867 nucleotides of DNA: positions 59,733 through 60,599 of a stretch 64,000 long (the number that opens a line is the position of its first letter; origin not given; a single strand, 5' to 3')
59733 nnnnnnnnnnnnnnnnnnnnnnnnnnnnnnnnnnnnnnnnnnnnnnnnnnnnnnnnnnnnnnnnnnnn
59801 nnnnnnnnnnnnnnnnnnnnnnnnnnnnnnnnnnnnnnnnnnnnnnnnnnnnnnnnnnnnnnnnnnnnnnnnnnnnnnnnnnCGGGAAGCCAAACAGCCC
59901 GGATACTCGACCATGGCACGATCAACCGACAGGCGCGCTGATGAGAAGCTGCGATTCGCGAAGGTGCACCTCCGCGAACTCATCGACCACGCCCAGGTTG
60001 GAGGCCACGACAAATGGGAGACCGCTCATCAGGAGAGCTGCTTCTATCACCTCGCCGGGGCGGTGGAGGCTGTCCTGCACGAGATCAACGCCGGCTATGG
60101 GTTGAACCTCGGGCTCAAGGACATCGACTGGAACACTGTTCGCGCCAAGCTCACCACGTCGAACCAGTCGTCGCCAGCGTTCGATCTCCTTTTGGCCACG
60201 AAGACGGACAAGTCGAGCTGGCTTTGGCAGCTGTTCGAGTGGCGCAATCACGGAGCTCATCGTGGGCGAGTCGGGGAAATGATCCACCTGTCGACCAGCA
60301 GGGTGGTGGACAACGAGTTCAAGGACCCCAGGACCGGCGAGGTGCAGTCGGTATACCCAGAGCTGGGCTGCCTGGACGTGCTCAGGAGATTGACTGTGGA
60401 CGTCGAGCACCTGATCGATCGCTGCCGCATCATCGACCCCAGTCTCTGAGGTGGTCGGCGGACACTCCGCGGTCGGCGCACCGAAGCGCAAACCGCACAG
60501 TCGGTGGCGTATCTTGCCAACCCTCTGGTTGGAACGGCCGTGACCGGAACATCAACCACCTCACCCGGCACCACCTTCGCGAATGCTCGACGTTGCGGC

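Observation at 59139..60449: HicA toxin with a HicB antitoxin fused to a HEPN-like (RNxxAH) domain: two RNase-type modules and one antitoxin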

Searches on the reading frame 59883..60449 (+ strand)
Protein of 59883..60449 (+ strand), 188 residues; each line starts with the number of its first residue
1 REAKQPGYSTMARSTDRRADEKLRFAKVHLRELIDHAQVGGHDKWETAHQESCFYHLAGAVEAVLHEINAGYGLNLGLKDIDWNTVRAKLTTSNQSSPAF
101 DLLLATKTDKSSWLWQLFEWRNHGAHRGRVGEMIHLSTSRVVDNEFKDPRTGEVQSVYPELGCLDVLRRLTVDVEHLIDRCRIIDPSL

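Call 5: search_protein_families(library=ncbifam, proteins=[window:59913-60449:+], max_evalue=1)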
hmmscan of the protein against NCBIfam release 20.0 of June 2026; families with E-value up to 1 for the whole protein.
window:59913-60449:+ (178 aa): 1 family
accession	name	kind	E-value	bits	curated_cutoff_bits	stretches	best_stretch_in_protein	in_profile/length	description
TIGR01124.1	ilvA_2Cterm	equivalog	0.25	9.9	411.3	1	100-126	441-467/499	threonine ammonia-lyase, biosynthetic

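Call 6: search_protein_families(library=padloc, proteins=[window:59913-60449:+], max_evalue=1)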
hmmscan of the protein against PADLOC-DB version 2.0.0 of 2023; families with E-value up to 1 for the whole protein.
window:59913-60449:+ (178 aa): 0 families

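Call 9: find_homologous_proteins(query=window:59883-60449:+, max_evalue=0.001)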
Query window:59883-60449:+ (188 aa): 31 proteins with E <= 0.001 among 440 candidates.
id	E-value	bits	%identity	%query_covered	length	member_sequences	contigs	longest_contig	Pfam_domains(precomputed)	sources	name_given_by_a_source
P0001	2.7e-80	287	69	95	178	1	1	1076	PF20227.4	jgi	jgi:hypothetical protein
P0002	3.9e-63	231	61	91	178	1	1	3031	PF20227.4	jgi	jgi:Family of unknown function (DUF6586)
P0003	8.3e-63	230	60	95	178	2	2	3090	PF20227.4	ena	-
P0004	8.4e-63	230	60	95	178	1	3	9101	PF20227.4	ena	-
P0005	2.8e-61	225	54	95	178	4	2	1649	PF20227.4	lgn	-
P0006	3.6e-61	224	57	95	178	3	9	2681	PF20227.4,PF18730.7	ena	-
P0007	3.5e-60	221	58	91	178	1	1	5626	PF20227.4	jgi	jgi:hypothetical protein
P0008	1.1e-59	219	57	95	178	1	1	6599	PF20227.4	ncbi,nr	ncbi:MAG: hypothetical protein A2Y76_03520 [Planctomycetes bacterium RBG_13_60_9]|nr:MAG: hypothetic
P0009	5.3e-59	217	58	91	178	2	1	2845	PF20227.4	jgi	jgi:hypothetical protein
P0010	5.4e-59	217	53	95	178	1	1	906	PF20227.4,PF18730.7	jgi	jgi:uncharacterized protein DUF6586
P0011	1.5e-58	216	55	91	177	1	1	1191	PF20227.4,PF18730.7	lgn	-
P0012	5.2e-58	214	56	95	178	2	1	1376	PF20227.4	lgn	-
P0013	5.5e-58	214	53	95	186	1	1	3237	PF20227.4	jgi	jgi:hypothetical protein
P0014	6.1e-58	214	56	95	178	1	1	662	PF20227.4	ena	-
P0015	3.1e-56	208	54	91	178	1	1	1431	PF20227.4,PF18730.7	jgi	jgi:hypothetical protein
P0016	3.4e-56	208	54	93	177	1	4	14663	PF20227.4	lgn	-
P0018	8.8e-55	203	55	95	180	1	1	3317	PF20227.4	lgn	-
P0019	9.4e-55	203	53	95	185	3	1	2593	PF20227.4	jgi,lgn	jgi:hypothetical protein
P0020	1.8e-54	202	53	91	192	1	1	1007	PF20227.4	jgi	-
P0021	7.3e-54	200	51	93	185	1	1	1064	PF20227.4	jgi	jgi:hypothetical protein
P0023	3.7e-53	198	53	95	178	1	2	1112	PF20227.4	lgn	-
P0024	1.4e-52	196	51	91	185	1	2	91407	PF20227.4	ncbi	-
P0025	9.3e-50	187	50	91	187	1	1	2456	PF20227.4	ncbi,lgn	-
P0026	3.4e-48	182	49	95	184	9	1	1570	PF20227.4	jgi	-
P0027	3.7e-48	182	52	91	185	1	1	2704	PF20227.4,PF18730.7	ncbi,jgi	jgi:hypothetical protein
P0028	8.5e-48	181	48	93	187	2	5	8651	PF20227.4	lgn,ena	-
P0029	5.3e-45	171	45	95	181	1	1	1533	PF20227.4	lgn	-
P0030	8.4e-40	155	56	66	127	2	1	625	PF20227.4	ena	-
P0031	7.0e-33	132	53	61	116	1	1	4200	PF20227.4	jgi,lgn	-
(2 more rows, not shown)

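Call 11: find_encoding_contigs(protein=P0024, flank=5000, max_places=3)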
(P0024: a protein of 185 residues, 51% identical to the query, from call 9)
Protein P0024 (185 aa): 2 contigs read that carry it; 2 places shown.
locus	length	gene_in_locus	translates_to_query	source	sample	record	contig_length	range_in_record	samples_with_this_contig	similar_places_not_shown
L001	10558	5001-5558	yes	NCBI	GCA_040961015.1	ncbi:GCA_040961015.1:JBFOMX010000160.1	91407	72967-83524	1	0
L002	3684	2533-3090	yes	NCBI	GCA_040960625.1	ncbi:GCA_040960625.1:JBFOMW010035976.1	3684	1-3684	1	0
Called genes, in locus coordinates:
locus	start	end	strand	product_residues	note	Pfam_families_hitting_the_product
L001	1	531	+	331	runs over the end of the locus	PF00494:SQS_PSY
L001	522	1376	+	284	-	PF00494:SQS_PSY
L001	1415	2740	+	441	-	PF01593:Amino_oxidase, PF13450:NAD_binding_8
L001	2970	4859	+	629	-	PF00330:Aconitase, PF00694:Aconitase_C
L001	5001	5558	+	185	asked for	PF20227:DUF6586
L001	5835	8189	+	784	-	PF02810:SEC-C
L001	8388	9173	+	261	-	PF09339:HTH_IclR, PF01614:IclR_C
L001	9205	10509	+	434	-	PF00180:Iso_dh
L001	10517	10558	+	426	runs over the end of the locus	PF24948:Citrate_synth_N, PF08442:ATP-grasp_2, PF16114:Citrate_bind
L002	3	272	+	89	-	?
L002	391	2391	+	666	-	PF00330:Aconitase, PF00694:Aconitase_C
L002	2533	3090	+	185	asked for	PF20227:DUF6586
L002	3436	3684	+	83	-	?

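Call 12: find_encoding_contigs(protein=P0016, flank=5000, max_places=3)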
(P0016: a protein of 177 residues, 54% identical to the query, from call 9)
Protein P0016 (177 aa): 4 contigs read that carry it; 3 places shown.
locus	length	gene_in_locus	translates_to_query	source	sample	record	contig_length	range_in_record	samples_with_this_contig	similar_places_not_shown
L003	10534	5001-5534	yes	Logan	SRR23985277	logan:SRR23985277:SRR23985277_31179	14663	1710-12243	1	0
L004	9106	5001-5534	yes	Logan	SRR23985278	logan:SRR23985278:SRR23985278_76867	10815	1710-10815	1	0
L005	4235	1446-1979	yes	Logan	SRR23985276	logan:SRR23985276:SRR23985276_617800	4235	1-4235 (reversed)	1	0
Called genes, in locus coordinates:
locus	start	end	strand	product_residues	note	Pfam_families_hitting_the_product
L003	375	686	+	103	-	-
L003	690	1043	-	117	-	-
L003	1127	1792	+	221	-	-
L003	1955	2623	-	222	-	-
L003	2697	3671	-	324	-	-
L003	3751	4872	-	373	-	PF13289:SIR2_2 (weak)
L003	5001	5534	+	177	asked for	PF20227:DUF6586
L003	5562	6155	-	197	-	-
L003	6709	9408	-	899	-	PF12965:DUF3854, PF13412:HTH_24 (weak)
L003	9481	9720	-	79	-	-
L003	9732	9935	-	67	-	PF12728:HTH_17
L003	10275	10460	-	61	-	-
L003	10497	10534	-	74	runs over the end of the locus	-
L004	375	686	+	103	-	-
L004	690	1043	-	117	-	-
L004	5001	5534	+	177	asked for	PF20227:DUF6586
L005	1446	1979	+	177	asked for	PF20227:DUF6586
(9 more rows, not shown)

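Call 13: find_encoding_contigs(protein=P0004, flank=5000, max_places=3)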
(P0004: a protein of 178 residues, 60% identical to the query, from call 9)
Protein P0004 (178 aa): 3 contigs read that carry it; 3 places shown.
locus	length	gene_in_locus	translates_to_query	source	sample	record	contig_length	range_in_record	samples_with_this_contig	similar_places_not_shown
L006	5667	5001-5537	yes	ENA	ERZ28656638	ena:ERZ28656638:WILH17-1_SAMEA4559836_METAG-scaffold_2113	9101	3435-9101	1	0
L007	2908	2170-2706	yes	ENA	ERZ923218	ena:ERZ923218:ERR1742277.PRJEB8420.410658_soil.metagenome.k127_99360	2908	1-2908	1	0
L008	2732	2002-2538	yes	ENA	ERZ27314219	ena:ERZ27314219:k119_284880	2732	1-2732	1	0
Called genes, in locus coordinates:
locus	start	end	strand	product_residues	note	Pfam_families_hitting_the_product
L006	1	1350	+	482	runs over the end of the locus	PF00817:IMS (weak)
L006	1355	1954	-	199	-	-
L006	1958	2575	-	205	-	-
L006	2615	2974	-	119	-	-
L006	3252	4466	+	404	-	PF17657:DNA_pol3_finger, PF14579:HHH_6, PF01336:tRNA_anti-codon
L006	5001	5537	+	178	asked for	PF20227:DUF6586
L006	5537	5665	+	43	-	?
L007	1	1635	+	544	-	?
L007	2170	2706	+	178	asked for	PF20227:DUF6586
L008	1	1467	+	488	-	?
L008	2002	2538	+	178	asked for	PF20227:DUF6586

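Call 14: find_related_loci(query=A1, collection=genome_contigs, flank=4000)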
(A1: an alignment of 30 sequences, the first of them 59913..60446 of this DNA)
Query A1 (178 aa) in genome_contigs; peptide patterns used: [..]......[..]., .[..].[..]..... (x = any residue, [..] = any of these).
53 stretches matched a pattern, but none encodes a relative of the query by tblastn (E <= 1e-3).

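Call 17: search_solved_structures(query=A1, max_evalue=10, show_alignments=2)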
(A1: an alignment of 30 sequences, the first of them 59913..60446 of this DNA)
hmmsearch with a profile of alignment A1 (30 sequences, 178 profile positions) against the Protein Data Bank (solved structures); distinct sequences matched with E-value up to 10: 4.
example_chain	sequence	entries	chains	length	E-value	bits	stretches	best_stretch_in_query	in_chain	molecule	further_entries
2gp4_A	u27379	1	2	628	0.56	13.1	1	86-120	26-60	6-phosphogluconate dehydratase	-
6vvg_A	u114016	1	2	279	0.58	13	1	79-132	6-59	Arginine kinase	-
5l8r_E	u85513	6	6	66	0.74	12.7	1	39-79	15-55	Putative uncharacterized protein | PsaE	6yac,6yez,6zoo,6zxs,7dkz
6vlo_A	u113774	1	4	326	1.4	11.8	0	113-152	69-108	Putative dTDP-D-glucose 4,6-dehydratase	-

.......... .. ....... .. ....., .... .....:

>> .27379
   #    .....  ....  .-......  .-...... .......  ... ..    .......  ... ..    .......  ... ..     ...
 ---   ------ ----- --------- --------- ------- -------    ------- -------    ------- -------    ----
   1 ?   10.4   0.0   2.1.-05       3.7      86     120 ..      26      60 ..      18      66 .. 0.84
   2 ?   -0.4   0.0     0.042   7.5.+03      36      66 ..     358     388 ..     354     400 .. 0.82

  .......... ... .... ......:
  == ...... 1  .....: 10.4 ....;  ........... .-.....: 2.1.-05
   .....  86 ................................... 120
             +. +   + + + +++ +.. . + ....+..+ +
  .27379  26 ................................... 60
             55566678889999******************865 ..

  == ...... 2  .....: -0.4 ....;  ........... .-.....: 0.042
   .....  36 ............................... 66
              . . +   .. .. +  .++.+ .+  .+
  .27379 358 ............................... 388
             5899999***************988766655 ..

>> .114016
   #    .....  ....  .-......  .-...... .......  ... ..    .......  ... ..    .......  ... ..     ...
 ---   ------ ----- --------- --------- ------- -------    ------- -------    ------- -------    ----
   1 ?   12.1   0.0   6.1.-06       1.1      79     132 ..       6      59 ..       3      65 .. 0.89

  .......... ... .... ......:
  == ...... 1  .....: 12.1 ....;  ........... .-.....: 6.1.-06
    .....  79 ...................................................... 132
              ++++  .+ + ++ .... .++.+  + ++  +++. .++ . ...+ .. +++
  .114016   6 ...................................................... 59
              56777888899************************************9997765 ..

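Call 18: search_protein_families(library=pfam, alignment_id=A1, max_evalue=1)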
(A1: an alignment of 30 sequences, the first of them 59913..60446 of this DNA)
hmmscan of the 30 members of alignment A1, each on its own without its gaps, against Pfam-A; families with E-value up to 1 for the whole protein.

A. member 1, window:59913-60446:+ (178 aa): 2 families
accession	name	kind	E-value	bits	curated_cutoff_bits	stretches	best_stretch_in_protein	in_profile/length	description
PF20227.3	DUF6586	-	5.7e-06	27.2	27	1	6-113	4-102/153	Family of unknown function (DUF6586)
PF18730.6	HEPN_Cthe2314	-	0.13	12.7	27.1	1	39-119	49-126/174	Cthe_2314-like HEPN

B. families by the number of members that match (of 30 scanned): 14 families
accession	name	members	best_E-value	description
PF20227.3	DUF6586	30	4.4e-12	Family of unknown function (DUF6586)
PF18730.6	HEPN_Cthe2314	26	3.8e-06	Cthe_2314-like HEPN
PF10037.15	MRP-S27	6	0.0008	Mitochondrial 28S ribosomal protein S27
PF17759.6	tRNA_synthFbeta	6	0.028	Phenylalanyl tRNA synthetase beta chain CLM domain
PF25113.1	TPR_ESP1_2nd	5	0.036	Separase-like, TPR repeats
PF19460.4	DUF5997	4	0.012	Family of unknown function (DUF5997)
PF10977.13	DUF2797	3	0.032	Protein of unknown function (DUF2797)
PF11454.13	DUF3016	1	0.056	Protein of unknown function (DUF3016)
PF13643.11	DUF4145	1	0.06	Domain of unknown function (DUF4145)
PF24376.1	DUF7532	1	0.074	Family of unknown function (DUF7532)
PF02102.21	Peptidase_M35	1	0.15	Deuterolysin metalloprotease (M35) family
PF06005.17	ZapB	1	0.18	Cell division protein ZapB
PF17033.10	Peptidase_M99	1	0.19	Carboxypeptidase controlling helical cell shape catalytic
PF23023.1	Anti-Pycsar_Apyc1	1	0.24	Anti-Pycsar protein Apyc1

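Call 23: find_encoding_contigs(protein=P0001, flank=3000, max_places=3)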
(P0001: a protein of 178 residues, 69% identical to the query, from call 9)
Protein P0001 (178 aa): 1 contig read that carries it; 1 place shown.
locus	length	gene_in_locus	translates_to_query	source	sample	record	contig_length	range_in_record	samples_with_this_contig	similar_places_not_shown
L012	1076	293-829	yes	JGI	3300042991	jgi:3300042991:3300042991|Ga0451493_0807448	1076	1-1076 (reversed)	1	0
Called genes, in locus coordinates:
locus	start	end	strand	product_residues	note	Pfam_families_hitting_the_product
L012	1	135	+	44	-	?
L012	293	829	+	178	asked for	PF20227:DUF6586 (weak)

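Call 24: predict_structure(alignment_id=A1)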
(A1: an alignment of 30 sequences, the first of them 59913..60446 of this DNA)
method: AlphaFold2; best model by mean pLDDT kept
length: 178 residues; sequences in the alignment: 30
mean_pLDDT: 86.3   pTM: 0.84
mean pLDDT of the five models: 86.3, 85.5, 85.3, 83.2, 83.0
residues with pLDDT >= 90: 108; 70-90: 39; 50-70: 23; < 50: 8
segments of 3 or more residues with pLDDT < 50: 115-118
pLDDT, mean of each block of 10 residues (from residue 1): 71 94 78 81 94 97 95 97 97 96 93 59 52 77 87 92 98 96
secondary structure, 60 per line:
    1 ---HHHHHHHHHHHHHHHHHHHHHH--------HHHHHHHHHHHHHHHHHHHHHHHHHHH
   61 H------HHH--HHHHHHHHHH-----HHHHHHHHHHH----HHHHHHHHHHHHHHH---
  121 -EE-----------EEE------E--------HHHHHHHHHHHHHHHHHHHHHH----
elements in order: H4-25 H34-61 H73-82 H88-98 H103-117 E135-137 H153-174

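Call 31: find_related_loci(query=A1, collection=metagenome_contigs, flank=4000)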
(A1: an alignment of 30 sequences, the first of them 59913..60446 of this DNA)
Query A1 (178 aa) in metagenome_contigs; peptide patterns used: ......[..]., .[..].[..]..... (x = any residue, [..] = any of these).
96 stretches matched a pattern; 16 encode a relative of the query (tblastn E <= 1e-3); 16 distinct loci.
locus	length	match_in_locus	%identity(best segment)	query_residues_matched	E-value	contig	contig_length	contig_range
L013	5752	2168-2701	95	1-178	2e-117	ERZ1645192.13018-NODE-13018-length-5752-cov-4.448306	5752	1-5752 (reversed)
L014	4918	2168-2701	94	1-178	5e-117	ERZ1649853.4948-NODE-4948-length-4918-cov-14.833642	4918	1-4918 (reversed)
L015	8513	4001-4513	56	8-178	2e-67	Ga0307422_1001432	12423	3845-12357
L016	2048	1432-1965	57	1-178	4e-68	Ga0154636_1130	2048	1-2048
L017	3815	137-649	58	8-178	1e-63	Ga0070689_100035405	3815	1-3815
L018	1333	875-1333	62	8-160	5e-65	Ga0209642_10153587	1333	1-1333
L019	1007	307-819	53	8-178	2e-65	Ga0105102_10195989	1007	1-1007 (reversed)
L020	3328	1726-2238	58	8-178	5e-61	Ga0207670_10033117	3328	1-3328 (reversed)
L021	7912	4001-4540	49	1-178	2e-55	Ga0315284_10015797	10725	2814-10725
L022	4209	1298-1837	49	1-178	2e-55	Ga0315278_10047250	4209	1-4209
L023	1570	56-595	49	1-178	8e-56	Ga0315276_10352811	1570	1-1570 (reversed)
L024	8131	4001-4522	48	5-178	1e-53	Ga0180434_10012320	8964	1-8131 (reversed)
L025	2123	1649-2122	42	4-158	1e-40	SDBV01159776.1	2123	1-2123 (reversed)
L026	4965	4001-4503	40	7-172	3e-38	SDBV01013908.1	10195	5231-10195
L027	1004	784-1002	52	8-80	3e-23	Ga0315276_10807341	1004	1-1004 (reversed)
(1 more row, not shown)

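Call 36: fold_search(model_id=the predicted structure, library=pdb)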
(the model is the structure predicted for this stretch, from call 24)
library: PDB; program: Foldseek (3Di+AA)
matches with E <= 10: 120; with E <= 0.001: 0
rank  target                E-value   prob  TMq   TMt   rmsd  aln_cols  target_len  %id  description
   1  5yep_B                1.9e-01  0.89  0.37  0.46   6.6       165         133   16  Crystal structure of SO_3166-SO_3165 from Shewanella oneidensis (released 2018-03-28)
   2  6m6u_G                2.3e-01  0.94  0.42  0.54   6.2       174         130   14  Crystal structure the toxin-antitoxin MntA-HpeT mutant-D39ED41E (released 2020-09-30)
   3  6m6u_H                2.5e-01  0.87  0.39  0.48   6.6       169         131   15  Crystal structure the toxin-antitoxin MntA-HpeT mutant-D39ED41E (released 2020-09-30)
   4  7bxo_G                2.6e-01  0.92  0.42  0.53   6.4       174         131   13  Crystal structure of the toxin-antitoxin with AMP-PNP (released 2020-09-30)
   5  5yep_C                3.2e-01  0.77  0.36  0.44   6.8       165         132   15  Crystal structure of SO_3166-SO_3165 from Shewanella oneidensis (released 2018-03-28)
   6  6m6w_B                3.7e-01  0.91  0.44  0.55   5.8       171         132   13  Crystal structure the toxin-antitoxin MntA-HpeT mutant-Y104A (released 2020-09-30)
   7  6m6w_G                4.1e-01  0.80  0.39  0.49   6.3       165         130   15  Crystal structure the toxin-antitoxin MntA-HpeT mutant-Y104A (released 2020-09-30)
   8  7bxo_F                4.3e-01  0.97  0.48  0.61   5.6       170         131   11  Crystal structure of the toxin-antitoxin with AMP-PNP (released 2020-09-30)
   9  6m6w_H                4.5e-01  0.69  0.36  0.45   7.5       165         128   16  Crystal structure the toxin-antitoxin MntA-HpeT mutant-Y104A (released 2020-09-30)
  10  7bxo_D                6.1e-01  0.92  0.46  0.59   5.4       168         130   11  Crystal structure of the toxin-antitoxin with AMP-PNP (released 2020-09-30)
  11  3o10_C                6.1e-01  0.35  0.32  0.38   9.2       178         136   11  Crystal structure of the HEPN domain from human sacsin (released 2011-03-30)
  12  6m6u_D                1.1e+00  0.66  0.42  0.53   6.0       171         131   13  Crystal structure the toxin-antitoxin MntA-HpeT mutant-D39ED41E (released 2020-09-30)
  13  6m6w_D                1.5e+00  0.69  0.44  0.57   6.0       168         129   12  Crystal structure the toxin-antitoxin MntA-HpeT mutant-Y104A (released 2020-09-30)
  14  3mfn_B                1.7e+00  0.15  0.30  0.35   7.4       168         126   14  Dfer_2879 protein of unknown function from Dyadobacter fermentans (released 2010-04-14)
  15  6m6u_I                1.8e+00  0.51  0.41  0.53   5.7       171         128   12  Crystal structure the toxin-antitoxin MntA-HpeT mutant-D39ED41E (released 2020-09-30)
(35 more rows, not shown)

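Call 38: search_protein_representatives(alignment_id=A1)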
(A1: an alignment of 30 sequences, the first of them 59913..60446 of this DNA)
Query: 30 sequences, 178 profile positions. Proteins with E-value up to 0.001 (for the whole library): 315; up to 1e-10: 129; up to 1e-30: 14. The best 150 are listed.
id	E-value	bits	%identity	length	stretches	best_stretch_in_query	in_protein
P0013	2.3e-83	294.6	-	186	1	1-178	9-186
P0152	7.1e-80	283.2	-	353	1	2-178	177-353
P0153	5.9e-61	221.5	-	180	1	6-176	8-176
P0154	3.8e-50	186.3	-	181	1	8-178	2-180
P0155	5.0e-40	153.4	-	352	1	46-178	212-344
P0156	6.3e-39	149.8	-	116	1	64-178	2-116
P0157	5.9e-37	143.4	-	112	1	69-178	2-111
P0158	2.1e-36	141.6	-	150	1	20-166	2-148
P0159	1.4e-35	138.9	-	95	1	1-88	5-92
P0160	2.1e-35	138.3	-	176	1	5-173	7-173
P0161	2.9e-35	137.9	-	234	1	5-172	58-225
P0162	1.3e-32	129.2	-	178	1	5-144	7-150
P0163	9.2e-32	126.4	-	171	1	1-138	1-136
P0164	1.3e-31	126.0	-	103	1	7-105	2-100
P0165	6.8e-30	120.4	-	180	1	4-173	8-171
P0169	2.6e-27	111.9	-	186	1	3-173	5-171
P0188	2.2e-23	99.1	-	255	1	3-166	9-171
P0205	7.0e-21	91.0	-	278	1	4-144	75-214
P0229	6.4e-17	78.1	-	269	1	5-147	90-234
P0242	5.5e-15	71.8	-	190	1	3-173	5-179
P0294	1.2e-09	54.4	-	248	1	41-127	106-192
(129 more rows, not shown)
